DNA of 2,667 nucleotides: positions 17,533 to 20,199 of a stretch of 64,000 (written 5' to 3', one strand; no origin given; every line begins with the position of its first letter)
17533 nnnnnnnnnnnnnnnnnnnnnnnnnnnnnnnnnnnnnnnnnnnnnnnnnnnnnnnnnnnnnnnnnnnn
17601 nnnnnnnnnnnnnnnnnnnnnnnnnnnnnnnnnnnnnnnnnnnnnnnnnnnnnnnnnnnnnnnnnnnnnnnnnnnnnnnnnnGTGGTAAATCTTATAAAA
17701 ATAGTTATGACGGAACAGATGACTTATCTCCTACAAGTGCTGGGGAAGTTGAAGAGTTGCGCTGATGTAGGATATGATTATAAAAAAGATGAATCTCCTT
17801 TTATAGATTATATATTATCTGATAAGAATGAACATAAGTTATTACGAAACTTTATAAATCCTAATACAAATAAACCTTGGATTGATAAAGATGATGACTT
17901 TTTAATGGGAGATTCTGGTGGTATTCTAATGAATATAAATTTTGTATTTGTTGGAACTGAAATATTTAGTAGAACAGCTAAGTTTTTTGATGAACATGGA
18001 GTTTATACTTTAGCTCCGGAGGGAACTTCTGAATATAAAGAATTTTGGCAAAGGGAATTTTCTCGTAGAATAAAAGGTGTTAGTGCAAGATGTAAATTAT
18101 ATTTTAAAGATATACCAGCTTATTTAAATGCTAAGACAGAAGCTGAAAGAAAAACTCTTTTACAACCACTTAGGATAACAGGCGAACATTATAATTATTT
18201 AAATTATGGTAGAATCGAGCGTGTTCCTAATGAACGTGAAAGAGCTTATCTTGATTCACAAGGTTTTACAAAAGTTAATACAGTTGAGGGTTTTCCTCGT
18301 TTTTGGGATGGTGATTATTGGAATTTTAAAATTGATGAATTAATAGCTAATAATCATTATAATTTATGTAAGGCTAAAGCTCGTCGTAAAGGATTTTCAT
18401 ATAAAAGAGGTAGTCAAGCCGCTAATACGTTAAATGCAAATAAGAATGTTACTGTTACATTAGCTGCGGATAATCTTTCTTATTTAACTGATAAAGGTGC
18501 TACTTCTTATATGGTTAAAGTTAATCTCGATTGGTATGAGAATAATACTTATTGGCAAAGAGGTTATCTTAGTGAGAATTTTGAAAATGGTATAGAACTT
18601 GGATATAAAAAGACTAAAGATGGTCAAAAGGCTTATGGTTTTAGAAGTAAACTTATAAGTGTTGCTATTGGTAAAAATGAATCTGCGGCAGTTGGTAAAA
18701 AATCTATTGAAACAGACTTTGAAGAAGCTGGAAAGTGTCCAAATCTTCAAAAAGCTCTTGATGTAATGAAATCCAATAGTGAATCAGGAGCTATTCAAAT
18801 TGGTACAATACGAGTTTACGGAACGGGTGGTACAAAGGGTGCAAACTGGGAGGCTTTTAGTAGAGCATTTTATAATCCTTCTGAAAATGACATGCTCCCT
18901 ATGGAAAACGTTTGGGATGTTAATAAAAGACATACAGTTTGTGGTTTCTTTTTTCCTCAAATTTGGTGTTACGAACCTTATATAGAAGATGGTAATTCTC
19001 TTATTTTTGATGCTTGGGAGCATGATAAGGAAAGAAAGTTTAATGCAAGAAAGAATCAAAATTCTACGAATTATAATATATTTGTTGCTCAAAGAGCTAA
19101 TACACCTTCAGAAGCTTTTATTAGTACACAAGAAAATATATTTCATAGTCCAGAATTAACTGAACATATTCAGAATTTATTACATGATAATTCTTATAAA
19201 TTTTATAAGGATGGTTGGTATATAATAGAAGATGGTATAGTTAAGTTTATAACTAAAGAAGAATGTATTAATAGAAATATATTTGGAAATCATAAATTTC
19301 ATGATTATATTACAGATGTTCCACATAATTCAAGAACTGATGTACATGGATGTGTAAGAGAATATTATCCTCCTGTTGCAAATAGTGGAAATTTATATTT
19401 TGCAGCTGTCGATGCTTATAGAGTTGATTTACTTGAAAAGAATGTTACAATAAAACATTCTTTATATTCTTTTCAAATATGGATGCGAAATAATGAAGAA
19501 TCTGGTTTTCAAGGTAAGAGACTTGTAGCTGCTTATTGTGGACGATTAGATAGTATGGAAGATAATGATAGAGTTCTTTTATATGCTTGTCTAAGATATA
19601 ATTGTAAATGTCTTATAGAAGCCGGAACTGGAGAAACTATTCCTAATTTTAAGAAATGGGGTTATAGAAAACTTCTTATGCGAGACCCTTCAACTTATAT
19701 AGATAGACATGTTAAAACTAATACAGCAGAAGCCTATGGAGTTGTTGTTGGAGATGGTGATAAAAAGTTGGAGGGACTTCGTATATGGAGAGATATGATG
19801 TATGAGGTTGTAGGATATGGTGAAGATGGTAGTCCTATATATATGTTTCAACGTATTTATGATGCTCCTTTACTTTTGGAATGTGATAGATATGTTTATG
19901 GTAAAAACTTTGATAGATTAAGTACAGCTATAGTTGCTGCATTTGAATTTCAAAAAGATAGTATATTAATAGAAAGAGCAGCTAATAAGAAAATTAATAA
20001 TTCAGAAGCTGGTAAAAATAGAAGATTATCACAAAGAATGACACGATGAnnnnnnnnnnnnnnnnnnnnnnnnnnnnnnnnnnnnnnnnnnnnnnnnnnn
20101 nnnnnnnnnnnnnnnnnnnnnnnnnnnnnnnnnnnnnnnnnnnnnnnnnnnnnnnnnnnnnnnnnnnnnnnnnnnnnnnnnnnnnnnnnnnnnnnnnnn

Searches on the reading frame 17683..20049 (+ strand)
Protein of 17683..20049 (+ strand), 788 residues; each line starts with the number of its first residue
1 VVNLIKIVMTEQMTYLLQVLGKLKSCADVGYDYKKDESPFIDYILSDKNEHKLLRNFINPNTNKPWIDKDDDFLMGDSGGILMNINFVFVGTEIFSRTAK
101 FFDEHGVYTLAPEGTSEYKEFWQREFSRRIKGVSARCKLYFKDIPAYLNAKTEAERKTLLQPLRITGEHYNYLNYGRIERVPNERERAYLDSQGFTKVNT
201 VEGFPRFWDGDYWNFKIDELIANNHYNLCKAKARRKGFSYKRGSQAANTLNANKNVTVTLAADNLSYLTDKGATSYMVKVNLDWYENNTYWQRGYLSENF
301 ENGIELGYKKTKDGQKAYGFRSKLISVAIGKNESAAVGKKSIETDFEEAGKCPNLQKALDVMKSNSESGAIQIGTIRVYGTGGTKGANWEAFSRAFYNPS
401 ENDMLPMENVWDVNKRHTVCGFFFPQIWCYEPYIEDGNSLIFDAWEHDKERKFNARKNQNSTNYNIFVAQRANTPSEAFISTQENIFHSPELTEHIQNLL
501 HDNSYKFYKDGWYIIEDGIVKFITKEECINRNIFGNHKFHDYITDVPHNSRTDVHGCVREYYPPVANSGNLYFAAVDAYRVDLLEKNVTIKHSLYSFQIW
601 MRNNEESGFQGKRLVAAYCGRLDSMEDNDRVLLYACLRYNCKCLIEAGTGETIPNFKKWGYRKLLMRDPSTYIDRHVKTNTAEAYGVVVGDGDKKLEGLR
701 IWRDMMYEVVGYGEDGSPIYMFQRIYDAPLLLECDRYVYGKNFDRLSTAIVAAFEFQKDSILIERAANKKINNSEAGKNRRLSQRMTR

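Call 55: search_dna_similar(query=window:17683-20049:+, collection=phages, mode=protein, max_rows=25)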
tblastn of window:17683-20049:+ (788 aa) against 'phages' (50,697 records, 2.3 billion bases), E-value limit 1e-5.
Records with a match: 149; places in all: 149; records where one place covers at least 80% of the query: 79.
Best place of each record, by identity: >=99% 2; <60% 147.
By first word of the organism name: uncultured 57; Bacteroides 32; Flavobacterium 29; Bacteriophage 8; CrAssphage 7; crAssphage 2; Caudoviricetes 2; Azobacteroides 2; IAS 2; Cellulophaga 2; and 6 more.
By host as written in the record: - 75; Bacteroides intestinalis DSM 108646 25; Flavobacterium psychrophilum 950106-1/1 12; Bacteroides cellulosilyticus 4; Homo sapiens 3; Flavobacterium psychrophilum strain FPS-D10 3; Flavobacterium psychrophilum 020612-2/1 3; Bacteroides xylanisolvens APCS1/XY 2; and 15 more.
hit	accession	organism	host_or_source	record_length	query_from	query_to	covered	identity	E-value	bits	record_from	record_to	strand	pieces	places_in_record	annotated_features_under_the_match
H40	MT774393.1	uncultured phage cr127_1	human feces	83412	1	788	100%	99.9%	0e+0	1642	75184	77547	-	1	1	terminase | hypothetical protein | portal protein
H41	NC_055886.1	uncultured phage cr127_1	human feces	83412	1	788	100%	99.9%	0e+0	1642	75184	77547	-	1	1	terminase large subunit | hypothetical protein | portal protein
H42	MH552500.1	crAssphage sp. isolate ctcc615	mouse tissue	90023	39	773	93%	33.5%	4e-113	384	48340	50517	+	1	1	putative terminase large subunit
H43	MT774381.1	uncultured phage cr3_1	human feces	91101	35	770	93%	33.2%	2e-107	368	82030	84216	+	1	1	terminase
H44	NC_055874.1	uncultured phage cr3_1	human feces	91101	35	770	93%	33.2%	2e-107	368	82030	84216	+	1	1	terminase large subunit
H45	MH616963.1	crAssphage sp. isolate ctbg_1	house mouse tissue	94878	35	764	93%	33.3%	8e-110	375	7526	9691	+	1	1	putative terminase large subunit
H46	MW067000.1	CrAssphage sp. C0521BD4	stool sample from an infant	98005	39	771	93%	32.9%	4e-94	329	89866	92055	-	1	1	putative terminase large subunit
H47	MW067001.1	CrAssphage sp. C0521BW15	stool sample from an infant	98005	39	771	93%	32.9%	4e-94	329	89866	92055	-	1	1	putative terminase large subunit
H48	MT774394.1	uncultured phage cr271_1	pig feces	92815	39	775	94%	32.7%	3e-104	358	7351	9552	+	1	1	terminase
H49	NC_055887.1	uncultured phage cr271_1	pig feces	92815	39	775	94%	32.7%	3e-104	358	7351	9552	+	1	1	terminase large subunit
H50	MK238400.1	CrAssphage ZA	Homo sapiens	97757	39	771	93%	32.8%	4e-94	329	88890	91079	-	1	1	putative terminase large subunit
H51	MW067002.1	CrAssphage sp. C0526BW15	stool sample from an infant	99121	39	771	93%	32.8%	6e-94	328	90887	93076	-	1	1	putative terminase large subunit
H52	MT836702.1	Bacteriophage sp.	human fecal samples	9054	39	771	93%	32.8%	7e-94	328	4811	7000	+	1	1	record has no annotation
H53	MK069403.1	CrAssphage sp. O-152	fecal sample from Mexican boy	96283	39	771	93%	32.8%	8e-94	328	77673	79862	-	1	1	record has no annotation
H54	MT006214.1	CrAssphage LMMB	human gut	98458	39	771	93%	32.5%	1e-93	327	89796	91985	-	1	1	terminase large subunit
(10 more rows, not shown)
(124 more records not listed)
